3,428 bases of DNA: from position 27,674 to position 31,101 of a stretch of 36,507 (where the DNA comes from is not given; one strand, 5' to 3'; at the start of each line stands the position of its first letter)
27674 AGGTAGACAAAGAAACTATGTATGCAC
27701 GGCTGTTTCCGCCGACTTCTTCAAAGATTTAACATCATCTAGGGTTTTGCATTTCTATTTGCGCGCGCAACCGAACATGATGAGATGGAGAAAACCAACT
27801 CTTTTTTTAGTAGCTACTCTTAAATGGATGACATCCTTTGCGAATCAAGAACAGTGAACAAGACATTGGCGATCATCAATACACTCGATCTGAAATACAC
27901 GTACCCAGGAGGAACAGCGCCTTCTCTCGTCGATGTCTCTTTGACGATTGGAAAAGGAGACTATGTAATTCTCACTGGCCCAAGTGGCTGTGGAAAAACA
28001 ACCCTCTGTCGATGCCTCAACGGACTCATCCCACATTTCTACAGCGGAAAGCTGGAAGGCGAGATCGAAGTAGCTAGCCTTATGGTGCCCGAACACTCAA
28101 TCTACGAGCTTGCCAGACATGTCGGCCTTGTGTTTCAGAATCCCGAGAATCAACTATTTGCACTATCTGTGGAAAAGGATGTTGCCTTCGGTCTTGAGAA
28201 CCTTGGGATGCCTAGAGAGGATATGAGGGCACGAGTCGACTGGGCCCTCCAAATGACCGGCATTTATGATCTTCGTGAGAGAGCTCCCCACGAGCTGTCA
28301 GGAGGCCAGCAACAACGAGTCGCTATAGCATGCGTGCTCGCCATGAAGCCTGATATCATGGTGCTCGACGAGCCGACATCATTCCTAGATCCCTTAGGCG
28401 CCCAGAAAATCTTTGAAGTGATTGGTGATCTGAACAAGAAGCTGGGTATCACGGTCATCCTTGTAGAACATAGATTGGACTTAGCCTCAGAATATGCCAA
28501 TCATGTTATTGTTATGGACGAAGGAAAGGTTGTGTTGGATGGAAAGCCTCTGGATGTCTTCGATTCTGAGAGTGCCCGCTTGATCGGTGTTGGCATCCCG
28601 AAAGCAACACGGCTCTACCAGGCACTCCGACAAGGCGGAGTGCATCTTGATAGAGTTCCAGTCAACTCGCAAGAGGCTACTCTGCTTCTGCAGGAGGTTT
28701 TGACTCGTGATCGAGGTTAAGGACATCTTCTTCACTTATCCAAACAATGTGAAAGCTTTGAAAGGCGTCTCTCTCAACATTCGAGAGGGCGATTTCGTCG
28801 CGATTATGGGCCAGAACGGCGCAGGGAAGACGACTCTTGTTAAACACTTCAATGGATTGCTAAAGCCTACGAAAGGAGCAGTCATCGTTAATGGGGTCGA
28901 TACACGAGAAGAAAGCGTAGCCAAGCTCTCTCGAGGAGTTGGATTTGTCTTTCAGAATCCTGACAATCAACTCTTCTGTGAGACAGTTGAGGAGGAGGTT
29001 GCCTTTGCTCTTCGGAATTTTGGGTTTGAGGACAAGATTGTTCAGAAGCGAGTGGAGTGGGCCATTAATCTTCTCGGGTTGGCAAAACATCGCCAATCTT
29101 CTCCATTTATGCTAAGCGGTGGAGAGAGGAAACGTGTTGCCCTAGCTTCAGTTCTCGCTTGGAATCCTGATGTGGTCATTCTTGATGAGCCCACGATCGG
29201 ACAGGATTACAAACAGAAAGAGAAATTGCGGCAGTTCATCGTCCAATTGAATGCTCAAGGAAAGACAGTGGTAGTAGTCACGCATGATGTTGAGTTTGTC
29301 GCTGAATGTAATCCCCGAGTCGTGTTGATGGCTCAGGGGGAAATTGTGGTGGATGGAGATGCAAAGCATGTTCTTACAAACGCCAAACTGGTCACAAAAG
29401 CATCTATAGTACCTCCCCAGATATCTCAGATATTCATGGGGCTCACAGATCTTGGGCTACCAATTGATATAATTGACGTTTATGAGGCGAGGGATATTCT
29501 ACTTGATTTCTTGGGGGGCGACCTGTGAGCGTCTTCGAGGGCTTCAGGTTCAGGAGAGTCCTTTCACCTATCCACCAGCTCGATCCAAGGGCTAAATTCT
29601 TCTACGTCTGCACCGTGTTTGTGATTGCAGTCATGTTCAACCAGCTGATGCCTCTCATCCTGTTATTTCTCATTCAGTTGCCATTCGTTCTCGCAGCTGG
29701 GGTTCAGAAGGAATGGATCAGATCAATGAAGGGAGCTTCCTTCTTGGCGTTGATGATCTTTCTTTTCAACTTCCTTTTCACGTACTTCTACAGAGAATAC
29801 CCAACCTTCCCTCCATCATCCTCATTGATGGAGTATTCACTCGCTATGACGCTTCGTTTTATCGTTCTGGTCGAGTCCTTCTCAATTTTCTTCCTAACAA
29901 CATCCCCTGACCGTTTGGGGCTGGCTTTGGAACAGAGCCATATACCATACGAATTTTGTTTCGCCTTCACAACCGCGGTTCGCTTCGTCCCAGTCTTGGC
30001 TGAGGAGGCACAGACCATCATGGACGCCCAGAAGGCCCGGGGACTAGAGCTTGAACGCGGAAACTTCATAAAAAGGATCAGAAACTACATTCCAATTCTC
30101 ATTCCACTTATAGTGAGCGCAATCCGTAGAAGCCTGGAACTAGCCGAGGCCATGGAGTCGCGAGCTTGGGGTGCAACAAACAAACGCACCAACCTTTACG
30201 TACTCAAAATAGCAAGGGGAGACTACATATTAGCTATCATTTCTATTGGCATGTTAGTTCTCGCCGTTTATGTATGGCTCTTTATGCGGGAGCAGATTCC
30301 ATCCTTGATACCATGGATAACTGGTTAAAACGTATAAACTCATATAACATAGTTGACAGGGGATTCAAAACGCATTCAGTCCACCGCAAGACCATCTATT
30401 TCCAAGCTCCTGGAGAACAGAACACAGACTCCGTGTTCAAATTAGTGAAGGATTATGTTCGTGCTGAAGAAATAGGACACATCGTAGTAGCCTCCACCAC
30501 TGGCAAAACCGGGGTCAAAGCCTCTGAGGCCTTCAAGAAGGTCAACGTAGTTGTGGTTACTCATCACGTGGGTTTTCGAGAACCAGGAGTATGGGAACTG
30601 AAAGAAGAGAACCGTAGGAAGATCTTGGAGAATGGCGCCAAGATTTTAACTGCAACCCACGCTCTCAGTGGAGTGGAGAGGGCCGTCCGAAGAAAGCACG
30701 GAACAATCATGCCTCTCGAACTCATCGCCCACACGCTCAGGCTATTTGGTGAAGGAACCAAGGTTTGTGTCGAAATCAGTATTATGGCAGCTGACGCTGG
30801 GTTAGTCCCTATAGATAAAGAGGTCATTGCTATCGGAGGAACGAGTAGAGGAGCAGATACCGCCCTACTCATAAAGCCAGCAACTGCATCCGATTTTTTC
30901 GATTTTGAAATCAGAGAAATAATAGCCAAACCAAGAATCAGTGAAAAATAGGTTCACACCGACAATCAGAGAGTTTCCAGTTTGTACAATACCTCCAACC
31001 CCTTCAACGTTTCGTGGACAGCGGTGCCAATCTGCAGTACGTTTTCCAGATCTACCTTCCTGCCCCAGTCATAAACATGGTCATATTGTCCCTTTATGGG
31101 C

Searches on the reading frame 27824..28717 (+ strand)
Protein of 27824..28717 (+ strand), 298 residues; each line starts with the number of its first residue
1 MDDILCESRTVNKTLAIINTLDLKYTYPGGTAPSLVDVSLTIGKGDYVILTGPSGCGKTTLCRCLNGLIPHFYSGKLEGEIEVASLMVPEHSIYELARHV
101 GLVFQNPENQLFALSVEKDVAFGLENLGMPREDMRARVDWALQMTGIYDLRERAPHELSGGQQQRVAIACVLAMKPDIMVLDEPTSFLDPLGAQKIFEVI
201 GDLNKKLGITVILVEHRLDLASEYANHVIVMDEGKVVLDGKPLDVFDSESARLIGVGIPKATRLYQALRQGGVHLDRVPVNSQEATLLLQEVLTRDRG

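Call 26: find_homologous_proteins(query=window:27824-28717:+, max_evalue=1e-80)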
Query window:27824-28717:+ (298 aa): 5400 proteins with E <= 1e-80 among 8000 candidates; the best 120 are listed.
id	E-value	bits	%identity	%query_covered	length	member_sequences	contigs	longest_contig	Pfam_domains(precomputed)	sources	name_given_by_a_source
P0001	5.2e-187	638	100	97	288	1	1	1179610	PF00005.34,PF13304.13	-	-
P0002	4.9e-175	599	94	97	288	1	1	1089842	PF00005.34,PF02463.26,PF13304.13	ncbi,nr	ncbi:MAG: ATP-binding cassette domain-containing protein [Candidatus Bathyarchaeota archaeon]|nr:MAG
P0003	3.9e-169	579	88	100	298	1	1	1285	PF00005.34,PF13401.13,PF02463.26,PF13481.13,PF13304.13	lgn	-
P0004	2.2e-167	574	87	100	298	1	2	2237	PF00005.34,PF13401.13,PF02463.26,PF13304.13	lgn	-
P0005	3.5e-167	573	86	100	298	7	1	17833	PF00005.34,PF13401.13,PF02463.26,PF13304.13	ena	-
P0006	6.4e-166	569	85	100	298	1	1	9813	PF00005.34,PF13401.13,PF02463.26,PF13304.13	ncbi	-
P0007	2.6e-165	567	85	100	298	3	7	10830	PF00005.34,PF13401.13,PF13304.13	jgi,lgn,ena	-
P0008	8.2e-163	559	85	100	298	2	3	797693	PF00005.34,PF02463.26,PF13304.13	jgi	jgi:energy-coupling factor transporter ATPase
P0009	5.3e-162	556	84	100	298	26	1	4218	PF00005.34,PF02463.26,PF13304.13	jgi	-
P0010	5.4e-161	553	84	100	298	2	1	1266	PF00005.34,PF02463.26,PF13304.13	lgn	-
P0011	6.3e-159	546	84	97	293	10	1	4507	PF00005.34,PF13401.13,PF02463.26,PF13304.13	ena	-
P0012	1.1e-155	535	84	97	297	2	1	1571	PF00005.34,PF02463.26,PF13304.13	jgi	jgi:energy-coupling factor transporter ATPase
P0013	2.9e-154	531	84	95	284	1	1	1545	PF00005.34,PF02463.26,PF13304.13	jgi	-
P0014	4.2e-154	530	83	95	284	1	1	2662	PF00005.34,PF02463.26,PF13304.13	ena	-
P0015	7.4e-154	529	84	95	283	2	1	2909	PF00005.34,PF13401.13,PF02463.26,PF13304.13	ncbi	-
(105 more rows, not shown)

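Call 27: find_encoding_contigs(protein=P0005, flank=4000, max_places=3)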
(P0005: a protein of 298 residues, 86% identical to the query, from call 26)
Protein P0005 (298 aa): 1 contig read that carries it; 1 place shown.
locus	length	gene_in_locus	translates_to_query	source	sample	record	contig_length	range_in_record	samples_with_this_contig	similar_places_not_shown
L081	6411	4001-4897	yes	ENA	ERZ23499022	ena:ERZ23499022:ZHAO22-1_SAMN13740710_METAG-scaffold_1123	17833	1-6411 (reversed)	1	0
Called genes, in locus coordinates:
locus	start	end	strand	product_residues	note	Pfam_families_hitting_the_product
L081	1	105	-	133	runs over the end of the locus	-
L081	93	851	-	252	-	PF00004:AAA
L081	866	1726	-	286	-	-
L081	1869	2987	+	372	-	PF01507:PAPS_reduct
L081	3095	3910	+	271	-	PF00924:MS_channel_2nd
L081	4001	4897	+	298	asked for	PF00005:ABC_tran, PF02463:SMC_N (faint), PF13304:AAA_21 (faint), PF13401:AAA_22 (faint)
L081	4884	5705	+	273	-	PF00005:ABC_tran, PF02463:SMC_N, PF13304:AAA_21 (faint)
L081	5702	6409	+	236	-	?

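Call 28: find_encoding_contigs(protein=P0006, flank=4000, max_places=3)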
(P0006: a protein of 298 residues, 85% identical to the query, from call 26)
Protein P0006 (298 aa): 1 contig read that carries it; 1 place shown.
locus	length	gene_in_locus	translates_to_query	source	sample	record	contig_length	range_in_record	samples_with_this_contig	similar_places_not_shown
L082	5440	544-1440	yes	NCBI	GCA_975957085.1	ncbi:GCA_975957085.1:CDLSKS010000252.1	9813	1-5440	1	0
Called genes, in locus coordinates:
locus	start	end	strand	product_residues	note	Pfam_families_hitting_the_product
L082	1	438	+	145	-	?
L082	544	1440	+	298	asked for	PF00005:ABC_tran, PF02463:SMC_N (faint), PF13401:AAA_22 (faint), PF13304:AAA_21 (weak)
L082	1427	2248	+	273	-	PF00005:ABC_tran, PF02463:SMC_N, PF13304:AAA_21 (faint)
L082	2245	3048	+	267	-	PF02361:CbiQ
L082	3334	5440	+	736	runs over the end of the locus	PF00009:GTP_EFTU, PF22042:EF-G_D2, PF03144:GTP_EFTU_D2, PF14492:EFG_III, PF03764:EFG_IV, PF00679:EFG_C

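Call 29: find_encoding_contigs(protein=P0007, flank=4000, max_places=5)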
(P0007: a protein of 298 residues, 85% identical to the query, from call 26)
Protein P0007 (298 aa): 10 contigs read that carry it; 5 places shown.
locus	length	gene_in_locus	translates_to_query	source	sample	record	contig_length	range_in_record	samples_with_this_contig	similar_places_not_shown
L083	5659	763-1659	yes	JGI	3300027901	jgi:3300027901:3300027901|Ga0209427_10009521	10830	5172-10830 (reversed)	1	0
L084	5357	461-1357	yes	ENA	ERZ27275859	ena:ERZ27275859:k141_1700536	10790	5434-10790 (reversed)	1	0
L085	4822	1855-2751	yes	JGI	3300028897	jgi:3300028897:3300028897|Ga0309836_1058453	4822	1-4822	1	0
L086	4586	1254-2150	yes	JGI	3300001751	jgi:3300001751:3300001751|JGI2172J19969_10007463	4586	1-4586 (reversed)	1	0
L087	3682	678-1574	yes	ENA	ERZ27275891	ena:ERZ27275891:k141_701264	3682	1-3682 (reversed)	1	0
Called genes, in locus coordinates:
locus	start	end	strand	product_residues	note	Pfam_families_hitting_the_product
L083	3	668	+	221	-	?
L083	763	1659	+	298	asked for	PF00005:ABC_tran, PF13304:AAA_21 (faint), PF13401:AAA_22 (faint)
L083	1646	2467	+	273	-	PF00005:ABC_tran, PF02463:SMC_N, PF13304:AAA_21 (faint)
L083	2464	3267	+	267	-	PF02361:CbiQ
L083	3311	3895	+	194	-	PF02887:PK_C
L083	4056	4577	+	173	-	PF13404:HTH_AsnC-type, PF13412:HTH_24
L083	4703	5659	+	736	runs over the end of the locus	PF00009:GTP_EFTU, PF22042:EF-G_D2, PF03144:GTP_EFTU_D2, PF14492:EFG_III, PF03764:EFG_IV, PF00679:EFG_C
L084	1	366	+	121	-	?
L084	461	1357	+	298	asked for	PF00005:ABC_tran, PF13304:AAA_21 (faint), PF13401:AAA_22 (faint)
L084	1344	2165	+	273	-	PF00005:ABC_tran, PF02463:SMC_N, PF13304:AAA_21 (faint)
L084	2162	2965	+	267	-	PF02361:CbiQ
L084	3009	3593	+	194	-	PF02887:PK_C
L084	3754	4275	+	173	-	PF13404:HTH_AsnC-type, PF13412:HTH_24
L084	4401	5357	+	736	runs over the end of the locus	PF00009:GTP_EFTU, PF22042:EF-G_D2, PF03144:GTP_EFTU_D2, PF14492:EFG_III, PF03764:EFG_IV, PF00679:EFG_C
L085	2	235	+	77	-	?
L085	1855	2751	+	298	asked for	PF00005:ABC_tran, PF13304:AAA_21 (faint), PF13401:AAA_22 (faint)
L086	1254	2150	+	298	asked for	PF00005:ABC_tran, PF13304:AAA_21 (faint), PF13401:AAA_22 (faint)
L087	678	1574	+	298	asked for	PF00005:ABC_tran, PF13304:AAA_21 (faint), PF13401:AAA_22 (faint)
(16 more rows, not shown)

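Call 30: find_encoding_contigs(protein=P0008, flank=4000, max_places=3)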
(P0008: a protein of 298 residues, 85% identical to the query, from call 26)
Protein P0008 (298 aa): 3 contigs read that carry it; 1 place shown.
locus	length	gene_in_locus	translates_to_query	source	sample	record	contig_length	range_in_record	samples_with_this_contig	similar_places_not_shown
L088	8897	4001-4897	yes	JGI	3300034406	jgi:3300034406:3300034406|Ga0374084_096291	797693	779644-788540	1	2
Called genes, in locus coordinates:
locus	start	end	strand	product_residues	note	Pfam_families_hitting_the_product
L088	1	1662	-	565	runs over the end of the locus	PF09847:12TM_1, PF16949:ABC_tran_2 (weak)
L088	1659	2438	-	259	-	PF00005:ABC_tran, PF13304:AAA_21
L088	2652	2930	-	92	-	PF01938:TRAM, PF21579:PabTrmU54_TRAM_dom (weak)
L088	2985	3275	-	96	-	PF16900:REPA_OB_2 (weak), PF21473:OB_Ssb-like, PF01336:tRNA_anti-codon (weak)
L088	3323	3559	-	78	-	-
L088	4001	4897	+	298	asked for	PF00005:ABC_tran, PF02463:SMC_N (faint), PF13304:AAA_21 (faint)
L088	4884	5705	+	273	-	PF00005:ABC_tran, PF02463:SMC_N, PF13304:AAA_21 (faint)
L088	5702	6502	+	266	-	PF02361:CbiQ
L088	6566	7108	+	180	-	PF01380:SIS, PF13580:SIS_2 (weak)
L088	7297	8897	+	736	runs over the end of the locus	PF00009:GTP_EFTU, PF22042:EF-G_D2, PF03144:GTP_EFTU_D2, PF14492:EFG_III, PF03764:EFG_IV, PF00679:EFG_C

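Call 47: find_encoding_contigs(protein=P0003, flank=3000, max_places=4)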
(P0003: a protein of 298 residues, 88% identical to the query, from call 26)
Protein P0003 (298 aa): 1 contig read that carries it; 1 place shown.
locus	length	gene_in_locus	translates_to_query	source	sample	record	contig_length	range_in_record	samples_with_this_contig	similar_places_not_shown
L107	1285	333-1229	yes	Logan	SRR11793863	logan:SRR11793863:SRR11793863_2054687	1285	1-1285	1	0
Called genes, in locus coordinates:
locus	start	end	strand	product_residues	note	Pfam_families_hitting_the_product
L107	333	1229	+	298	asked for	PF00005:ABC_tran, PF02463:SMC_N (faint), PF13481:AAA_25 (faint), PF13304:AAA_21 (faint), PF13401:AAA_22 (faint)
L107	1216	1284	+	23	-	?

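Call 48: find_encoding_contigs(protein=P0004, flank=3000, max_places=4)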
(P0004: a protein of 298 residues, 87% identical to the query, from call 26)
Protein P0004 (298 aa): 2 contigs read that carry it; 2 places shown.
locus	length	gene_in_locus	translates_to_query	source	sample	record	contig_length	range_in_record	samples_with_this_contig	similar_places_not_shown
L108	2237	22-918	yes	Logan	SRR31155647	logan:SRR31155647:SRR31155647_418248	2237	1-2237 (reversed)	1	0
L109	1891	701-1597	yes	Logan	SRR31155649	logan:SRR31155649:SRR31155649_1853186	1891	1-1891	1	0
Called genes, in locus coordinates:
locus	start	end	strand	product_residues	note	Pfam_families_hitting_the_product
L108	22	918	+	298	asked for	PF00005:ABC_tran, PF02463:SMC_N (faint), PF13401:AAA_22 (faint), PF13304:AAA_21 (weak)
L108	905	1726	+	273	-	PF00005:ABC_tran, PF02463:SMC_N, PF13304:AAA_21 (faint)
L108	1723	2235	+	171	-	?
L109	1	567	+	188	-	?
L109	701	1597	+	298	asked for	PF00005:ABC_tran, PF02463:SMC_N (faint), PF13401:AAA_22 (faint), PF13304:AAA_21 (weak)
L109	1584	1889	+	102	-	?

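Call 77: find_encoding_contigs(protein=P0001, flank=3000, max_places=5)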
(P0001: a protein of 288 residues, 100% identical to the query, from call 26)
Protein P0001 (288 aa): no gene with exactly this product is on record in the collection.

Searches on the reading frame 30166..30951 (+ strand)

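Call 40: search_protein_families(library=pfam, proteins=[window:30166-30951:+], max_evalue=0.001)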
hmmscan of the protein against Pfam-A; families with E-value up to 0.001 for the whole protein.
window:30166-30951:+ (261 aa): 1 family
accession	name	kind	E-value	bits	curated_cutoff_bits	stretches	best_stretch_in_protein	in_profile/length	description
PF02887.21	PK_C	-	6.9e-09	36.2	28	1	98-231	11-109/114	Pyruvate kinase, alpha/beta domain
